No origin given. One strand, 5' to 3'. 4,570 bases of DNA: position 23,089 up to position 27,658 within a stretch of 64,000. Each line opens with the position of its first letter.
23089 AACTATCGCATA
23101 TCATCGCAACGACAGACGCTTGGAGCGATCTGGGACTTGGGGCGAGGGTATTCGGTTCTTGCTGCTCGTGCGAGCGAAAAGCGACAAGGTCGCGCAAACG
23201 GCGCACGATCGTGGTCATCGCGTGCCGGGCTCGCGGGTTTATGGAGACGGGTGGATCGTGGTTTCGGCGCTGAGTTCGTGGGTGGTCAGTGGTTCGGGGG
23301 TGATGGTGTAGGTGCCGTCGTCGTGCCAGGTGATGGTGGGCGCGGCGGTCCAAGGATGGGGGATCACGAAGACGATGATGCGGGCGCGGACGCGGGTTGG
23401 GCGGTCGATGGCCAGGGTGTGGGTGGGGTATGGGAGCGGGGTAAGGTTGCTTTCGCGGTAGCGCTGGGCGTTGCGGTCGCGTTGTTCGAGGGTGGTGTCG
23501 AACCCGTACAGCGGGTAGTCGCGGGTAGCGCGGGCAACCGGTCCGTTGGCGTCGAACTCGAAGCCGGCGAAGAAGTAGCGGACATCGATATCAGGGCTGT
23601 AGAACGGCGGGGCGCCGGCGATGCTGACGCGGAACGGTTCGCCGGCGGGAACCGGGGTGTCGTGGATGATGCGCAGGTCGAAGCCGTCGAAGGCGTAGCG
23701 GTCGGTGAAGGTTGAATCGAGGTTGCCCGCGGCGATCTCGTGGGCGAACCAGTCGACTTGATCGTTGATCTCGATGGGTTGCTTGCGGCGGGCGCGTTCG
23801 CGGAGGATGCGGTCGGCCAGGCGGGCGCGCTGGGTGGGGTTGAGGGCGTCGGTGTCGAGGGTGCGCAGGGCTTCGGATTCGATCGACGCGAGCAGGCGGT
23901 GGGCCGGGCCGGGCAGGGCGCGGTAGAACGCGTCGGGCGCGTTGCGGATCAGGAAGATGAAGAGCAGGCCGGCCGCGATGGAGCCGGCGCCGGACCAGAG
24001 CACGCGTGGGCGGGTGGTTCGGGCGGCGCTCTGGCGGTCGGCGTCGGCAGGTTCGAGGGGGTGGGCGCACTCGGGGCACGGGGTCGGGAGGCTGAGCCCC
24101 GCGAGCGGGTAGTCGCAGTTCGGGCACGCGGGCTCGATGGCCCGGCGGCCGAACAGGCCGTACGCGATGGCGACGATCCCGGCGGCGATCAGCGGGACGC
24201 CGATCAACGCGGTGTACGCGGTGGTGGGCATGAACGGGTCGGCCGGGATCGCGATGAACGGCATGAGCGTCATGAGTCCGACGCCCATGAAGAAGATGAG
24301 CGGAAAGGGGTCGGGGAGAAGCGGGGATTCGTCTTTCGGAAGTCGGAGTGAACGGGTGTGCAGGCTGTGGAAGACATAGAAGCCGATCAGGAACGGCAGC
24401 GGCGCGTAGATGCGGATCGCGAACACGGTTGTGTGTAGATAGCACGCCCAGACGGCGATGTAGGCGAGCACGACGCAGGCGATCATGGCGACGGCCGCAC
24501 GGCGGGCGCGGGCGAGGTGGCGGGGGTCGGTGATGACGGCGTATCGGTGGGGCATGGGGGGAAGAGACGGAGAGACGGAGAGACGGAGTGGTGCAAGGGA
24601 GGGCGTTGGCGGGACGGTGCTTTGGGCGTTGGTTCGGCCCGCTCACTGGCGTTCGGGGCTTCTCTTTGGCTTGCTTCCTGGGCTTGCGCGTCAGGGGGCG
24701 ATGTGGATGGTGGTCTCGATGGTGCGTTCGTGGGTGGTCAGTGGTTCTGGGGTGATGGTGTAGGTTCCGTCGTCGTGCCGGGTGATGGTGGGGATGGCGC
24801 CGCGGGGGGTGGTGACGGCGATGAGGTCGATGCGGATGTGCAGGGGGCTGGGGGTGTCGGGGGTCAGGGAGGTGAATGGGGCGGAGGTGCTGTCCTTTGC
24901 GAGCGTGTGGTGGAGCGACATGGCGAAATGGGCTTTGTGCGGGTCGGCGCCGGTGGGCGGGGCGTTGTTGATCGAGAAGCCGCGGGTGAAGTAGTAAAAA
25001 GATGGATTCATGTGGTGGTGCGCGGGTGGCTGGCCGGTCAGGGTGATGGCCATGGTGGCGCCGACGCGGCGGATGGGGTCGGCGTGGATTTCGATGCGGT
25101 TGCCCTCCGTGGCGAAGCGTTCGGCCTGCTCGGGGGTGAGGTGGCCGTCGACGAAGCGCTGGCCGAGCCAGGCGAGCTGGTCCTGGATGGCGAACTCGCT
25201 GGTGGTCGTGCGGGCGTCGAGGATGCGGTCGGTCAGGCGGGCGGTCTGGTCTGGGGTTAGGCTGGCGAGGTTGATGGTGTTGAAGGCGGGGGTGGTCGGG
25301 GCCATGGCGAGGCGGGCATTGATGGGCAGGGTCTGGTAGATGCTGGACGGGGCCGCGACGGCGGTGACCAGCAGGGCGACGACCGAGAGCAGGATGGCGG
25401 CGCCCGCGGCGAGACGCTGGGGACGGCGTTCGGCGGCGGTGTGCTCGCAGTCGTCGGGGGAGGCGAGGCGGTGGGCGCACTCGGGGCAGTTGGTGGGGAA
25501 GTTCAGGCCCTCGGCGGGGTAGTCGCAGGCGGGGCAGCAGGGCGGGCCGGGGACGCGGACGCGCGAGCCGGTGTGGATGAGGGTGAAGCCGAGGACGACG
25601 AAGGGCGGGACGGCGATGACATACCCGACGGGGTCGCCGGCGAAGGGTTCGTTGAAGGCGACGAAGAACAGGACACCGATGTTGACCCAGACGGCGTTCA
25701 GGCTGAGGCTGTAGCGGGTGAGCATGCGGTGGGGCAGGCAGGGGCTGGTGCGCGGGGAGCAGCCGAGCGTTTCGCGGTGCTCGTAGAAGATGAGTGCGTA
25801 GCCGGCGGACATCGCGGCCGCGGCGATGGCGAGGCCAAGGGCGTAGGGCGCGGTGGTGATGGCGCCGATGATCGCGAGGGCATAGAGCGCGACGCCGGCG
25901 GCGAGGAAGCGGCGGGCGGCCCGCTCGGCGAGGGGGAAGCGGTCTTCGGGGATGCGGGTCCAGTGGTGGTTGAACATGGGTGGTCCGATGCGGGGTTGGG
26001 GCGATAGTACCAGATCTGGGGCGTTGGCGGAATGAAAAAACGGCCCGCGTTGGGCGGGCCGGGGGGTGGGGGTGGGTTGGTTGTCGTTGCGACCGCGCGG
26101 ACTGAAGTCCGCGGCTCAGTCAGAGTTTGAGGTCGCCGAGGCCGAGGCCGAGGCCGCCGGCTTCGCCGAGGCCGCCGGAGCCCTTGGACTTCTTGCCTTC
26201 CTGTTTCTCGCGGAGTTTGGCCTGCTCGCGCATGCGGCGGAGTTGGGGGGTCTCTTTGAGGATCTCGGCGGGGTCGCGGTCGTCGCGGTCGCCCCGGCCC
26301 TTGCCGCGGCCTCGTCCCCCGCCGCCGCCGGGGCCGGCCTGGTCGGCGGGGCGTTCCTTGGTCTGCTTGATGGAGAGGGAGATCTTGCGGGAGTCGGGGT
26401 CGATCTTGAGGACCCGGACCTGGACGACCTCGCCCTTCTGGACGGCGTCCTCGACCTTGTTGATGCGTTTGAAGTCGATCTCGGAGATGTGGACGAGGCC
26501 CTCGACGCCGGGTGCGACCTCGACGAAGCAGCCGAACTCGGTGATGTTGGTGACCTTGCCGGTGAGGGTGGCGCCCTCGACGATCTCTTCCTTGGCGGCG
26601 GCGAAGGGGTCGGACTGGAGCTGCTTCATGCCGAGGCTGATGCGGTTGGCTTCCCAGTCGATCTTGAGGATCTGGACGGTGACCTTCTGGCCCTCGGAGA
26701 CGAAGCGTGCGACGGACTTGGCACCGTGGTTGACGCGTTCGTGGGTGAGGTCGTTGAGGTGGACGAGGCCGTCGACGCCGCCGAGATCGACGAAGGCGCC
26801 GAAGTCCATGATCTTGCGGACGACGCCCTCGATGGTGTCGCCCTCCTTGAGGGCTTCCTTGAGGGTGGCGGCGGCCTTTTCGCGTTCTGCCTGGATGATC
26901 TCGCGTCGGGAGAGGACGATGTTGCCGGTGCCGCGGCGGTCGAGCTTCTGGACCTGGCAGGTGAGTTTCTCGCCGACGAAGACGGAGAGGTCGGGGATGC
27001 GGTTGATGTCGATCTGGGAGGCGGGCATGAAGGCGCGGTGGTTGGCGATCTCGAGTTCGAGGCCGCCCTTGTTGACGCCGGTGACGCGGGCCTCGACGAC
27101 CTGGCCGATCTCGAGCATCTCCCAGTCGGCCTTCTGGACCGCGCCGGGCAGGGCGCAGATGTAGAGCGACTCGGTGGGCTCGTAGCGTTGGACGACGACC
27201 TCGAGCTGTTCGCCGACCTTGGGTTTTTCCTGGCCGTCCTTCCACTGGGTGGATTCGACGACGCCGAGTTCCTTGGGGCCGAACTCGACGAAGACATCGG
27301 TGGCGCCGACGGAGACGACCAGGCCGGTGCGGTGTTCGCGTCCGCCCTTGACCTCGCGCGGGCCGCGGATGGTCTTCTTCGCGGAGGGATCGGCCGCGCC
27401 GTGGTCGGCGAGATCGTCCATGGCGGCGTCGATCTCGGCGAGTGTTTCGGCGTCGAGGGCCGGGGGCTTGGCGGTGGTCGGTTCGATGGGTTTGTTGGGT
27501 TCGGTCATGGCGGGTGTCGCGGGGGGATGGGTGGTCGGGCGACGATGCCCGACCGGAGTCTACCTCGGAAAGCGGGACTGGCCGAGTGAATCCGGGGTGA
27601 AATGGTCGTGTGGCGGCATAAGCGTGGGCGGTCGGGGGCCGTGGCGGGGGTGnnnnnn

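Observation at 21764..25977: Three tandem paralogs of an uncharacterised multi-pass membrane protein with a cytoplasmic zinc ribbon and a large C-terminal domain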

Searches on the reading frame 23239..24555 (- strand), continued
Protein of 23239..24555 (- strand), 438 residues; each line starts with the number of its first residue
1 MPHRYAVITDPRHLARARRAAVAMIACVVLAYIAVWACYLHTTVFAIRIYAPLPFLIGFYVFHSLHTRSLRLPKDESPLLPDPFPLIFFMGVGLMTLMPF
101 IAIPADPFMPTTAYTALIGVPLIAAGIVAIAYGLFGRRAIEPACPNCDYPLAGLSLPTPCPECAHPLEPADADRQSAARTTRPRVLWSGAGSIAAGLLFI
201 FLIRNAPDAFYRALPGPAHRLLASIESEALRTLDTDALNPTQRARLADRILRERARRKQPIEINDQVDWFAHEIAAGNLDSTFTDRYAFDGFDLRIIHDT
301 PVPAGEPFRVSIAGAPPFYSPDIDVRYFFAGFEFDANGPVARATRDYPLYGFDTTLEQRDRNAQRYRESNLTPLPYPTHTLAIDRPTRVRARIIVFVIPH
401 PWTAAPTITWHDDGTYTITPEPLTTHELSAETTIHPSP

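Call 69: find_encoding_contigs(protein=P0040, flank=7000, max_places=1)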
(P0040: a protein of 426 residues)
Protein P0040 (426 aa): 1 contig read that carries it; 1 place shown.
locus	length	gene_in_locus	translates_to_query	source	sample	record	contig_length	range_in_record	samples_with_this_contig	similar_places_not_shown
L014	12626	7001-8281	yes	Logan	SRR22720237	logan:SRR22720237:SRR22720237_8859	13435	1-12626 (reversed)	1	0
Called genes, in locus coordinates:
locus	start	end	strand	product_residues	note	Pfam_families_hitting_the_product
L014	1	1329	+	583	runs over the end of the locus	-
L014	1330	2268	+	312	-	PF00809:Pterin_bind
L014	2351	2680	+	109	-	PF00085:Thioredoxin, PF13098:Thioredoxin_2, PF13905:Thioredoxin_8 (faint)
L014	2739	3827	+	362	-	PF01408:GFO_IDH_MocA, PF22725:GFO_IDH_MocA_C3 (weak), PF02894:GFO_IDH_MocA_C (weak)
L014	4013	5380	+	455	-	PF23459:S1_RRP5 (faint), PF00575:S1, PF21710:Spt6_S1 (faint), PF00575:S1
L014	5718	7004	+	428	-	-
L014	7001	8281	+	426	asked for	-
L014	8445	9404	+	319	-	PF04972:BON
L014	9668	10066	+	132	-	-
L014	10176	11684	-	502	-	PF01073:3Beta_HSD (weak), PF01370:Epimerase, PF02719:Polysacc_synt_2, PF04321:RmlD_sub_bind, PF16363:GDP_Man_Dehyd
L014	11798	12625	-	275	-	?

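Call 70: find_encoding_contigs(protein=P0077, flank=7000, max_places=1)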
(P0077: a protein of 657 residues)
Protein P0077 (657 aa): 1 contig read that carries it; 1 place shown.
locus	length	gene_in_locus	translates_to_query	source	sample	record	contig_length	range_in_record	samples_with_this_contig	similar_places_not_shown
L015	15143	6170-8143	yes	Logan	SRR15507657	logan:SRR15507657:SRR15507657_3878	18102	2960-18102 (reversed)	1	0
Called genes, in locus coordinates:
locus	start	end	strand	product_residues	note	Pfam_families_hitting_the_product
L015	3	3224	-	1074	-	?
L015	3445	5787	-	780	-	PF19510:DUF6044 (weak)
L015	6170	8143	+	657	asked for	-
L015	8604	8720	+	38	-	-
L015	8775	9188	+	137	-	-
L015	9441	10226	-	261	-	PF08713:DNA_alkylation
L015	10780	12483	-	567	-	-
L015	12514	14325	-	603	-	-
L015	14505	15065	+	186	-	PF07638:Sigma70_ECF, PF08281:Sigma70_r4_2, PF04545:Sigma70_r4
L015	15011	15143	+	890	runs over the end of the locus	PF00069:Pkinase, PF07714:PK_Tyr_Ser-Thr, PF06293:Kdo (faint), PF13424:TPR_12 (weak), PF13374:TPR_10 (weak), PF13424:TPR_12, PF24885:TPR_NPHP3 (weak), PF13424:TPR_12 (weak), +4 more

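Call 71: find_encoding_contigs(protein=P0088, flank=7000, max_places=1)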
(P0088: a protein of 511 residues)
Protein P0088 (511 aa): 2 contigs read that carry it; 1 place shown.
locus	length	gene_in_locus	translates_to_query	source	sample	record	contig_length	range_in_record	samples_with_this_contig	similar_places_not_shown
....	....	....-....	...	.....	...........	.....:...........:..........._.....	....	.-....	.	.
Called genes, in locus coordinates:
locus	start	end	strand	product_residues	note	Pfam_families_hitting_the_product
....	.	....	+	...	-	?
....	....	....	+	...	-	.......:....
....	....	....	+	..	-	-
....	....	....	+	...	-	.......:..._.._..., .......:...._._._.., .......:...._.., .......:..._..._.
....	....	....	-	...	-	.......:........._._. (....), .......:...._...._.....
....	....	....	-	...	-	-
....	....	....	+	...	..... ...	-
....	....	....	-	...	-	?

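Call 78: list_cluster_members(proteins=[P0019, P0031, P0047, P0064, P0084, P0108, P0132, P0143, P0160, P0162])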
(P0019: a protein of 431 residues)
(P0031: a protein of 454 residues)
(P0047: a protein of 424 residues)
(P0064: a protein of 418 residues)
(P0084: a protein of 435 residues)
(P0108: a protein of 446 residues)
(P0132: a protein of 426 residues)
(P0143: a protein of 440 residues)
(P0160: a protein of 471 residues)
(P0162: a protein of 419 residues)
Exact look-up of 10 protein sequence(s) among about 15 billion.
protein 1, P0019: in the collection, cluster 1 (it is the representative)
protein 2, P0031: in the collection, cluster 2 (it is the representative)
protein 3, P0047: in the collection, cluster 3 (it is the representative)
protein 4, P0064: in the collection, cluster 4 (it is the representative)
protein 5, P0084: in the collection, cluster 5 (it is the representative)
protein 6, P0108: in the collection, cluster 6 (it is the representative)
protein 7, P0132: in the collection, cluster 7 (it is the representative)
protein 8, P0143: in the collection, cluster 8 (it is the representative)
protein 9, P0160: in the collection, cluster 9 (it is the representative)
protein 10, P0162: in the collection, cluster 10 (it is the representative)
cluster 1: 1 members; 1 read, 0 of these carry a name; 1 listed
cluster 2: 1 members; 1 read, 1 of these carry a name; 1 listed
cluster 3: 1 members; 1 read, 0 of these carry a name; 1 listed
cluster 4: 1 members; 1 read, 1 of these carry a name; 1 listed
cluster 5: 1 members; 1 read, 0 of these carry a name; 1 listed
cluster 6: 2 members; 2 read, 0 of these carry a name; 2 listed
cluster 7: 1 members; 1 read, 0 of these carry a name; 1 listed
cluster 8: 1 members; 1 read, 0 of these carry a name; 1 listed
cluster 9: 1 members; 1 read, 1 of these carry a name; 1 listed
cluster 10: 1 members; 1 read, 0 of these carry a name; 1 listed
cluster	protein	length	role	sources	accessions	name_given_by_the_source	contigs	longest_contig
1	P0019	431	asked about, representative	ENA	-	-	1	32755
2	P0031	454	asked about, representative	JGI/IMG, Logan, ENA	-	hypothetical protein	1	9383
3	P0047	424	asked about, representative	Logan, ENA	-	-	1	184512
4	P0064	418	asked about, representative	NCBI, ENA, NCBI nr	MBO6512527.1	MAG: hypothetical protein JJ974_01000 [Phycisphaerales bacterium] | hypothetical protein [Phycisphaerales bacterium]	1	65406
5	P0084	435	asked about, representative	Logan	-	-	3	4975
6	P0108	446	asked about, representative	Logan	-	-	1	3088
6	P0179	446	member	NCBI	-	-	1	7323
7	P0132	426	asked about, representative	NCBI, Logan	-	-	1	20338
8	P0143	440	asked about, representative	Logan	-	-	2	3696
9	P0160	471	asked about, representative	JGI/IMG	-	hypothetical protein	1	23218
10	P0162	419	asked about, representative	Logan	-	-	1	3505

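Call 83: search_protein_families(library=ncbifam, alignment_id=A4, max_evalue=0.01)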
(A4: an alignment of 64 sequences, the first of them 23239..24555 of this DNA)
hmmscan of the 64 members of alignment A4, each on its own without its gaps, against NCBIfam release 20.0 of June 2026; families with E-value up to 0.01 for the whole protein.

A. member 1, window:23239-24555:- (438 aa): 0 families

B. families by the number of members that match (of 64 scanned): 8 families
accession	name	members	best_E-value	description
NF033497.1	rubre_like_arch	4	0.0002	rubrerythrin-like domain-containing protein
TIGR02605.1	CxxC_CxxC_SSSS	2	0.0022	FmdB family zinc ribbon protein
TIGR00100.1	hypA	2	0.0038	hydrogenase maturation nickel metallochaperone HypA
NF003956.0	PRK05454.1-3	1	0.00012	glucans biosynthesis glucosyltransferase MdoH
NF011481.0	PRK14890.1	1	0.0012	putative Zn-ribbon RNA-binding protein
TIGR00686.1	phnA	1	0.0016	zinc ribbon domain-containing protein YjdM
NF041070.1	carrier_LysW_Arch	1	0.006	alpha-aminoadipate/glutamate carrier protein LysW/ArgW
NF041912.1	HVO_0758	1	0.0084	HVO_0758 family zinc finger protein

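Call 86: find_related_loci(query=A5, collection=viral_contigs, flank=3000)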
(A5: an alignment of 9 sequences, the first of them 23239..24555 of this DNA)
Query A5 (438 aa) in viral_contigs; peptide patterns used: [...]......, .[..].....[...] (x = any residue, [..] = any of these).
386 stretches matched a pattern, but none encodes a relative of the query by tblastn (E <= 1e-3).

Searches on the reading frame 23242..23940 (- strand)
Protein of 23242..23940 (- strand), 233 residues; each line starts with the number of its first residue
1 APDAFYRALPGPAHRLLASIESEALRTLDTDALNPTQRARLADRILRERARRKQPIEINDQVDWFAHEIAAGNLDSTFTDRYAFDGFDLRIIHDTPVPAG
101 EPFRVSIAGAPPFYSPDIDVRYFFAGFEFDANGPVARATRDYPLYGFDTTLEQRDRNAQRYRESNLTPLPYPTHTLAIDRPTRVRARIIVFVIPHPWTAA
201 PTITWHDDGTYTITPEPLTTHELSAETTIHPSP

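Call 57: predict_structure(alignment_id=A6)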
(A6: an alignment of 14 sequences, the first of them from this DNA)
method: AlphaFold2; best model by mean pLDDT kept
length: 233 residues; sequences in the alignment: 14
mean_pLDDT: 93.4   pTM: 0.86
mean pLDDT of the five models: 93.4, 93.2, 92.5, 92.3, 91.9
residues with pLDDT >= 90: 205; 70-90: 27; 50-70: 1; < 50: 0
segments of 3 or more residues with pLDDT < 50: none
pLDDT, mean of each block of 10 residues (from residue 1): 86 95 95 96 96 92 95 93 92 95 96 90 96 89 92 95 94 95 97 87 93 94 97 88
secondary structure, 60 per line:
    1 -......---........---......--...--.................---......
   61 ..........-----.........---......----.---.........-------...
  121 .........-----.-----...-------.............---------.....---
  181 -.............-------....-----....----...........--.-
elements in order: H2-7 H11-18 H22-27 H35-51 H55-70 H76-84 E88-93 E102-110 E118-129 E141-143 H151-163 E173-177 E182-194 E202-205 E211-214 E219-229

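Call 62: fold_search(model_id=the predicted structure, library=pdb)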
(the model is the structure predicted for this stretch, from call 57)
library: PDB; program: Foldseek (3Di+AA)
matches with E <= 10: 1828; with E <= 0.001: 0
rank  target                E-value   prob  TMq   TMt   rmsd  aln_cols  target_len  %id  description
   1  8elo_B                1.7e-02  0.41  0.19  0.29  10.1       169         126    9  Crystal structure of SARS-CoV-2 spike protein receptor-binding domain in complex with antibody CC12.1 Fab and nanobody (released 2023-07-05)
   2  8yw9_C                1.8e-02  0.44  0.20  0.28  10.4       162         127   12  Cryo-EM structure of human mitochondrial pyruvate carrier in the matrix-facing conformation at pH 6.8 (released 2025-03-12)
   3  1v8h_A                2.0e-02  0.84  0.21  0.41   9.3       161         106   11  Crystal structure of TT0351 protein from Thermus thermophilus HB8 (released 2005-01-18)
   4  8s5z_B                2.0e-02  0.20  0.16  0.24  10.9       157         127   11  Cryo-EM structure of hydroxychloroquine-bound human SLC19A3 in inward-open state (released 2024-10-02)
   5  9jmb_H                2.5e-02  0.47  0.21  0.32   9.6       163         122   11  Cryo-EM structure of HSV-2 gB and FAB 16F9 complex (released 2025-09-24)
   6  7b5g_B                2.7e-02  0.14  0.15  0.20  11.7       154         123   12  Crystal structure of E.coli LexA in complex with nanobody NbSOS3(Nb14527) (released 2022-09-14)
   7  9yq4_C                2.9e-02  0.25  0.18  0.27   9.7       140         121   12  Chlorella virus hyaluronan synthase bound to a proofreading UDP-GlcA (released 2025-12-10)
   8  9eru_C                3.0e-02  0.54  0.21  0.34  10.9       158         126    8  Mouse CNPase catalytic domain with nanobody 7E (released 2024-12-25)
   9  9ee5_H                3.4e-02  0.14  0.16  0.16  19.7       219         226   10  Cryo-EM structure of the ONO2550289-bound prostaglandin D2 receptor (DP1)-bRIL-Fab complex (released 2025-09-03)
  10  4w4o_C                3.6e-02  0.47  0.18  0.17   9.0       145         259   12  High-resolution crystal structure of Fc bound to its human receptor Fc-gamma-RI (released 2015-04-29)
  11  4grw_H                3.6e-02  0.14  0.16  0.21  11.4       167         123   12  Structure of a complex of human IL-23 with 3 Nanobodies (Llama vHHs) (released 2014-02-19)
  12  9s35_B                3.9e-02  0.72  0.24  0.39   9.5       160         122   12  Cryo-EM structure of Candida albicans Vrg4 bound to an inhibitory nanobody. (released 2025-09-03)
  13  4zbh                  3.9e-02  0.10  0.12  0.20  13.2       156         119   12  THE CRYSTAL STRUCTURE OF THE SOLUBLE DOMAIN OF SULFOLOBUS ACIDOCALDARIUS FLAF (released 2015-04-29)
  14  8jxr_H                3.9e-02  0.06  0.10  0.11  15.9       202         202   11  Structure of nanobody-bound DRD1_LSD complex (released 2024-09-04)
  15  6uht_D                4.1e-02  0.41  0.22  0.32   9.2       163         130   13  Crystal structure of BoNT/B receptor-binding domain in complex with VHH JLI-G10 (released 2020-03-04)
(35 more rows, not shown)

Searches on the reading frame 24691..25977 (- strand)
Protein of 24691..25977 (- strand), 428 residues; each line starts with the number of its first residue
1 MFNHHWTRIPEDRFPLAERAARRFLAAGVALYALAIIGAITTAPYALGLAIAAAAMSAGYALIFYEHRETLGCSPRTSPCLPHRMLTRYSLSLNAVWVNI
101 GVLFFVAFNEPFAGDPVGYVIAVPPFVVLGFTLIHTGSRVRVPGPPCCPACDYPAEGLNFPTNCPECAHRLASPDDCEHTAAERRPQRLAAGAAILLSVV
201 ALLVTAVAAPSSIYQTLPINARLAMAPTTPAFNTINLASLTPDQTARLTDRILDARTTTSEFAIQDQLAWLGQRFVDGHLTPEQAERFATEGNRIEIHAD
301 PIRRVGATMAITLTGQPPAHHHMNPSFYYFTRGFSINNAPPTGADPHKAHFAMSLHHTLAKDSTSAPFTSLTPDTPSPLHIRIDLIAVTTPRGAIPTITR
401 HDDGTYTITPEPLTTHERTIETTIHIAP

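Call 4: search_protein_families(library=pfam, proteins=[window:24691-25977:-], max_evalue=1)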
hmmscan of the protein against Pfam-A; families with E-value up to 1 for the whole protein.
window:24691-25977:- (428 aa): 2 families
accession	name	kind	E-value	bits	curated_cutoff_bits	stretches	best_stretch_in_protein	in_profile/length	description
PF11804.13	DUF3325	-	0.012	16.2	26.8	1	4-61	20-75/101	Protein of unknown function (DUF3325)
PF21349.2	RUBY_RBDX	-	0.47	10.4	26.5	1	148-169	3-24/30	Rubrerythrin, rubredoxin-like domain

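Call 5: search_protein_families(library=ncbifam, proteins=[window:24691-25977:-], max_evalue=1)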
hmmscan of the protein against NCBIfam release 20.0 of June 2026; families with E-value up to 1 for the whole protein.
window:24691-25977:- (428 aa): 0 families

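Call 50: search_protein_families(library=padloc, proteins=[window:24691-25977:-], max_evalue=0.1)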
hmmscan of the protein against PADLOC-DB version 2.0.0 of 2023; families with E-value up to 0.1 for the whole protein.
window:24691-25977:- (428 aa): 0 families

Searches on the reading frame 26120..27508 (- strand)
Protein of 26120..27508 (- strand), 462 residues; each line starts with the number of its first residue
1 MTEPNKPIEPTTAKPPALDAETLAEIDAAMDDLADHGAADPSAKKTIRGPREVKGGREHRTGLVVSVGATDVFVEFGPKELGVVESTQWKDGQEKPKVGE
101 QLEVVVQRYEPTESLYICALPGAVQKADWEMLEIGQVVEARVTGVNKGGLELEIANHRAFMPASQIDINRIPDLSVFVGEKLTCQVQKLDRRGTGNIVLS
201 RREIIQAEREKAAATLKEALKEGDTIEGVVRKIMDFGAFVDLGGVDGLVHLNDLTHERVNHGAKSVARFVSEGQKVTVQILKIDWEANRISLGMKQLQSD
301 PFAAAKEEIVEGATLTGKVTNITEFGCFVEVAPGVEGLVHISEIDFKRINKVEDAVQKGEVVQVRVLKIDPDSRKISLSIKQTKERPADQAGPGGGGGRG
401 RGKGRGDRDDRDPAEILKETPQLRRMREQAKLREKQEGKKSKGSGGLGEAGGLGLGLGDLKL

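Call 82: search_protein_families(library=pfam, proteins=[window:26120-27508:-], max_evalue=0.00001)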
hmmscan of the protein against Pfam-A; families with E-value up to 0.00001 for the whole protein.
window:26120-27508:- (462 aa): 3 families
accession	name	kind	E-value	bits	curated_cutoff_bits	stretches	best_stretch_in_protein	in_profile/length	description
PF00575.29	S1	-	2.9e-47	159.4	22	3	311-381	4-74/74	S1 RNA binding domain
PF23459.1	S1_RRP5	-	6.9e-18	65.4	27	1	311-379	3-71/72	RRP5 S1 domain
PF21710.3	Spt6_S1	-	2.3e-06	28.3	27.5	0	306-382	11-88/91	Spt6, S1/OB domain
